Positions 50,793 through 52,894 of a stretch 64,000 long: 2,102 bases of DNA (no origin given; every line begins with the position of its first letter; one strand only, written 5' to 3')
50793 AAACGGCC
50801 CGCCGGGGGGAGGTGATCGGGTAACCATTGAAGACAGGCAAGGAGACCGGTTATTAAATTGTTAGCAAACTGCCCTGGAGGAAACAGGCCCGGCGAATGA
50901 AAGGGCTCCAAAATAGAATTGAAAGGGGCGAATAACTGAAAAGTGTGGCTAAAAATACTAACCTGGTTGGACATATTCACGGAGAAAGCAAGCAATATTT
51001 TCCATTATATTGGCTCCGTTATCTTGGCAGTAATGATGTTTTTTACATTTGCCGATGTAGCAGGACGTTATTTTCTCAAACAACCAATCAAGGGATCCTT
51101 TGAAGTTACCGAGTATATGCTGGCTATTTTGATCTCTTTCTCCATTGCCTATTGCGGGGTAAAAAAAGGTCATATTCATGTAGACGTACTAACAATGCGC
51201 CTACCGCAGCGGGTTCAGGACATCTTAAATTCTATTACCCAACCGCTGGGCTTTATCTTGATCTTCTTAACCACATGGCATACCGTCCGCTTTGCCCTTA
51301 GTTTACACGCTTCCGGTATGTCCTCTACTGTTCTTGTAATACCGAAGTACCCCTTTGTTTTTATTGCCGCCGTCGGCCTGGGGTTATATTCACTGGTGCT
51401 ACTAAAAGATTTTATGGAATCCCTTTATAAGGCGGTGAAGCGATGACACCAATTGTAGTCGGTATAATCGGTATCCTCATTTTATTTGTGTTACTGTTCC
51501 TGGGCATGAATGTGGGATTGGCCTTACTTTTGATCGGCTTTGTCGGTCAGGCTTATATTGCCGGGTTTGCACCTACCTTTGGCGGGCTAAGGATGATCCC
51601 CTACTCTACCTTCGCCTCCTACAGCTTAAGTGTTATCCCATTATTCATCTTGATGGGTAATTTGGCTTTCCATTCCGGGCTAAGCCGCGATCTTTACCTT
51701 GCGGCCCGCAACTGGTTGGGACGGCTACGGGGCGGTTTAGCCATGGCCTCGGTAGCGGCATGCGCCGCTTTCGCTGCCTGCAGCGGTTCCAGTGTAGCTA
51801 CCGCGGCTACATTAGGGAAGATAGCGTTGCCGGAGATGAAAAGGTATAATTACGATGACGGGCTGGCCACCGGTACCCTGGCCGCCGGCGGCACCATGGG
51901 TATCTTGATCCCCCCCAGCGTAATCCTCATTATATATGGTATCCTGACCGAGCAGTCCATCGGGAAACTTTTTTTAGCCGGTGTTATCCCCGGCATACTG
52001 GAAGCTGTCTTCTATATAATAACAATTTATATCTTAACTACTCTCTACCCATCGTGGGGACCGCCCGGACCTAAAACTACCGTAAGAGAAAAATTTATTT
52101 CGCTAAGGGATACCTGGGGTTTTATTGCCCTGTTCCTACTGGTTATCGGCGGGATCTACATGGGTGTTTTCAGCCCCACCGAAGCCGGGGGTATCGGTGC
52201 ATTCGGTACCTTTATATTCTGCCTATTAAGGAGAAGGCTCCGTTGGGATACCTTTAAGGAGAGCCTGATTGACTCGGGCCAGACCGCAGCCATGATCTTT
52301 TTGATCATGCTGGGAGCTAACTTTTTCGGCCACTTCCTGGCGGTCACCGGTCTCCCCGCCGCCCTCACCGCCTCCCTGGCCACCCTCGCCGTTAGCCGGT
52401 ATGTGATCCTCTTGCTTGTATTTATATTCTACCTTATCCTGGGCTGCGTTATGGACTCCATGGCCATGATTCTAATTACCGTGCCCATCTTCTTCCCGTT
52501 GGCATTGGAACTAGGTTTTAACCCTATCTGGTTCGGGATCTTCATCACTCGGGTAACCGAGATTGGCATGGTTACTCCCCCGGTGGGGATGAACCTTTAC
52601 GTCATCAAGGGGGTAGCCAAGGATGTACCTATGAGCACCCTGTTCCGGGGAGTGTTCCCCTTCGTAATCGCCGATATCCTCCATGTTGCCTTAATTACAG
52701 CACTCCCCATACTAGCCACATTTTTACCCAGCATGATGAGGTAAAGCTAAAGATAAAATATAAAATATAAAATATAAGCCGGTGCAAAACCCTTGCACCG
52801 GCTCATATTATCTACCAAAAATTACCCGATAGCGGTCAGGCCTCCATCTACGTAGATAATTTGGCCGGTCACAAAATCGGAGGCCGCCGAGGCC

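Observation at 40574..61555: About 21 kb sigma54-controlled island for putative anaerobic trihydroxybenzene (pyrogallol/hydroxyhydroquinone to phloroglucinol) catabolism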

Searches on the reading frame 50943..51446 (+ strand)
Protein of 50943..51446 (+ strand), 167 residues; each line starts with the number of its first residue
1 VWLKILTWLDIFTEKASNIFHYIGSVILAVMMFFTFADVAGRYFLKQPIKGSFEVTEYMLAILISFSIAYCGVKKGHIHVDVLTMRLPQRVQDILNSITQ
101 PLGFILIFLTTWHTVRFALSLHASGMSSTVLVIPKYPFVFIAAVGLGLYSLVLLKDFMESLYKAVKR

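Call 14: search_protein_families(library=pfam, proteins=[window:50943-51446:+], max_evalue=0.00001)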
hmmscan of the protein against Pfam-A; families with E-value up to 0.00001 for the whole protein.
window:50943-51446:+ (167 aa): 1 family
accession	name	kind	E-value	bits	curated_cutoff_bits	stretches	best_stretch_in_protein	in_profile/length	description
PF04290.18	DctQ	-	5.1e-24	85.1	28.3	1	31-160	1-129/132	Tripartite ATP-independent periplasmic transporters, DctQ component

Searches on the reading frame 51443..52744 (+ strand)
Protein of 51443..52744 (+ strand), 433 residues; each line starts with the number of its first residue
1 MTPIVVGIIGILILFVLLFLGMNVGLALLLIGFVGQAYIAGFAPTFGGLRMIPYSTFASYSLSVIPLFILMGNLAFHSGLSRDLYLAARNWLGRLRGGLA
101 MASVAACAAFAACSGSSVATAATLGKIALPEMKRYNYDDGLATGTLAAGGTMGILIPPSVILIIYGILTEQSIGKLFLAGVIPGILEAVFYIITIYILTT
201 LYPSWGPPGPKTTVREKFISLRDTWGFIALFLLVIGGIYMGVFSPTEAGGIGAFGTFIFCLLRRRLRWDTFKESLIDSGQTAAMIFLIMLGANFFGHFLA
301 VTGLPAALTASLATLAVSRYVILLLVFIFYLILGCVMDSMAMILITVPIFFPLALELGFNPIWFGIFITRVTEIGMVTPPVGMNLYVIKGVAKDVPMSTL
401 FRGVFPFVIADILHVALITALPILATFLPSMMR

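Call 14: search_protein_families(library=pfam, proteins=[window:51443-52744:+], max_evalue=0.00001)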
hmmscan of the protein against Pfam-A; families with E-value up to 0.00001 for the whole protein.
window:51443-52744:+ (433 aa): 1 family
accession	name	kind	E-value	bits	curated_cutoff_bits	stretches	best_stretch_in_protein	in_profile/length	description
PF06808.19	DctM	-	2.1e-98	330.3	23.8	1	12-422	2-411/413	Tripartite ATP-independent periplasmic transporter, DctM component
